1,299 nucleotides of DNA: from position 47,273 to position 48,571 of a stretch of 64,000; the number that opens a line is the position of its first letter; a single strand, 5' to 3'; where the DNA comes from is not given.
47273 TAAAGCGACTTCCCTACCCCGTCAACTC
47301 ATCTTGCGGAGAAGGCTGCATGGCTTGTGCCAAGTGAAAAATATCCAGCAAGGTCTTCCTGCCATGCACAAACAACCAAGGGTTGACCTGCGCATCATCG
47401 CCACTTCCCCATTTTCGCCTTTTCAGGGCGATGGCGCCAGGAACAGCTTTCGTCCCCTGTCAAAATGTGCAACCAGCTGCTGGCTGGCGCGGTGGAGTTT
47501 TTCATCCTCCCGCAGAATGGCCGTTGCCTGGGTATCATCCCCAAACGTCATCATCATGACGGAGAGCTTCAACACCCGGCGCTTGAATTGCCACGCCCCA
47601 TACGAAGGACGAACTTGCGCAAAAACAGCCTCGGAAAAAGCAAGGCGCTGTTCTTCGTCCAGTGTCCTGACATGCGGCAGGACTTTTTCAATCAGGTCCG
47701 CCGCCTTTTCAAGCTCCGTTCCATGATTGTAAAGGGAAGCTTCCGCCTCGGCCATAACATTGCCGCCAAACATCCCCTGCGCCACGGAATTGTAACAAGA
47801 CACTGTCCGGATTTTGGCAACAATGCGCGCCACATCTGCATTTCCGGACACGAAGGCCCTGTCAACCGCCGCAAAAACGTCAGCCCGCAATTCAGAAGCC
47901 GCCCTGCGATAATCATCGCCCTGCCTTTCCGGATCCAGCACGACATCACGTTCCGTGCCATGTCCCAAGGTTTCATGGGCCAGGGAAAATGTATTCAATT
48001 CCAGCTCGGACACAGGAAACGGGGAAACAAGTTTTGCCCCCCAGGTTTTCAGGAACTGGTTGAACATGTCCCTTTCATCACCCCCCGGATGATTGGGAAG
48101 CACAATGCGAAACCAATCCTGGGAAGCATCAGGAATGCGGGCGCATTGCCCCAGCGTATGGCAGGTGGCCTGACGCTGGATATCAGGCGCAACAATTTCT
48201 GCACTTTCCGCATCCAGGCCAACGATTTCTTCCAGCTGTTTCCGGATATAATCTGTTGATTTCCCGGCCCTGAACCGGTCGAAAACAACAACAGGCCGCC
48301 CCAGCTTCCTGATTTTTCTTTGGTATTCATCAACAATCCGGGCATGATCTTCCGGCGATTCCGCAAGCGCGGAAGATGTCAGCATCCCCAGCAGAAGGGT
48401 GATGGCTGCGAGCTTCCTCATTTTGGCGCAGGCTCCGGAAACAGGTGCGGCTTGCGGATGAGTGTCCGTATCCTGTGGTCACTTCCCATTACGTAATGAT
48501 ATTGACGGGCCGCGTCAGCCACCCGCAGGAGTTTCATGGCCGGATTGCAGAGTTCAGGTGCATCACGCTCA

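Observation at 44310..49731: Four-gene minus-strand cluster downstream of tRNA genes: two paralogous 'HExxGH...SELRAD' proteins, a Cys-rich anchored protein and a DUF1566 Ig-repeat surface protein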

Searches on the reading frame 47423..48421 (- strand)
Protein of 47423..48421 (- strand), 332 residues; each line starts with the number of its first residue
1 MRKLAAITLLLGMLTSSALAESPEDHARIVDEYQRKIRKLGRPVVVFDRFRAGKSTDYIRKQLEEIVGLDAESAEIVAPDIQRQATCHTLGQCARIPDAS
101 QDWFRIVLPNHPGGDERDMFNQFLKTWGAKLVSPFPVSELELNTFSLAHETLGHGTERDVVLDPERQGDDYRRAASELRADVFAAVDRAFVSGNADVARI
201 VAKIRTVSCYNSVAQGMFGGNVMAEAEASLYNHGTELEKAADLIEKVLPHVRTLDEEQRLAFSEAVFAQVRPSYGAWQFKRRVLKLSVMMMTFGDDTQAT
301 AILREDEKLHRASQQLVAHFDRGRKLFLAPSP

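Call 3: search_protein_families(library=pfam, proteins=[window:47423-48421:-], max_evalue=1)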
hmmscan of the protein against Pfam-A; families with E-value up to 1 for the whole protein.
window:47423-48421:- (332 aa): 1 family
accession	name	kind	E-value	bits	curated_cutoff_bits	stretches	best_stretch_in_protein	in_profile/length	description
PF24103.1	NT_N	-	0.015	16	27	1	242-294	22-68/95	Neurotrophin 1 N-terminal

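Call 4: search_protein_families(library=ncbifam, proteins=[window:47423-48421:-], max_evalue=1)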
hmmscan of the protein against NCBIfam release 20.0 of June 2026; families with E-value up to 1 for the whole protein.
window:47423-48421:- (332 aa): 1 family
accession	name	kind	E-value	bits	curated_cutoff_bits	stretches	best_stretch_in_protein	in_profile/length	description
TIGR04040.1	glycyl_YjjI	hypoth_equivalog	0.14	10.6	498.3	1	203-254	220-268/497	YjjI family glycine radical enzyme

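Call 9: find_homologous_proteins(query=window:47423-48421:-)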
Query window:47423-48421:- (332 aa): 2 proteins with E <= 0.001 among 4662 candidates.
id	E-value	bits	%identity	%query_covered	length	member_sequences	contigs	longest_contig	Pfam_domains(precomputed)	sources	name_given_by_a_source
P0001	5.6e-217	737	100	100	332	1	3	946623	-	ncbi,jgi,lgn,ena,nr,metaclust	ncbi:MAG TPA: hypothetical protein DCW68_01750 [Rhodospirillaceae bacterium]|nr:MAG: hypothetical pr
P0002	7.4e-109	382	56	100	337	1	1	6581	-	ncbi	-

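Call 11: find_encoding_contigs(protein=P0002, flank=10000)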
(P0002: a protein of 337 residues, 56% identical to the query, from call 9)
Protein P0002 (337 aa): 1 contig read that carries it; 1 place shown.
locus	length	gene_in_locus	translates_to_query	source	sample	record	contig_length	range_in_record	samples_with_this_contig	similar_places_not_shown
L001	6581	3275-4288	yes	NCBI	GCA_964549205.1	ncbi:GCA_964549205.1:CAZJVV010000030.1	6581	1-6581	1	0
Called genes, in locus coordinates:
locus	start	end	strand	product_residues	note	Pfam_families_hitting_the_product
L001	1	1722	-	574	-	?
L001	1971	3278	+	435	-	-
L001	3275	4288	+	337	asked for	-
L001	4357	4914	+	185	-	-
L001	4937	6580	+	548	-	?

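Call 20: search_protein_families(library=padloc, proteins=[window:47423-48421:-], max_evalue=0.1)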
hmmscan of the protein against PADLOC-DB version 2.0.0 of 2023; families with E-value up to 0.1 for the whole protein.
window:47423-48421:- (332 aa): 0 families

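Call 97: search_protein_families(library=phrogs, proteins=[window:47423-48421:-], max_evalue=0.01)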
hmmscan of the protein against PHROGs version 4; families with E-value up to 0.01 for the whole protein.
window:47423-48421:- (332 aa): 0 families
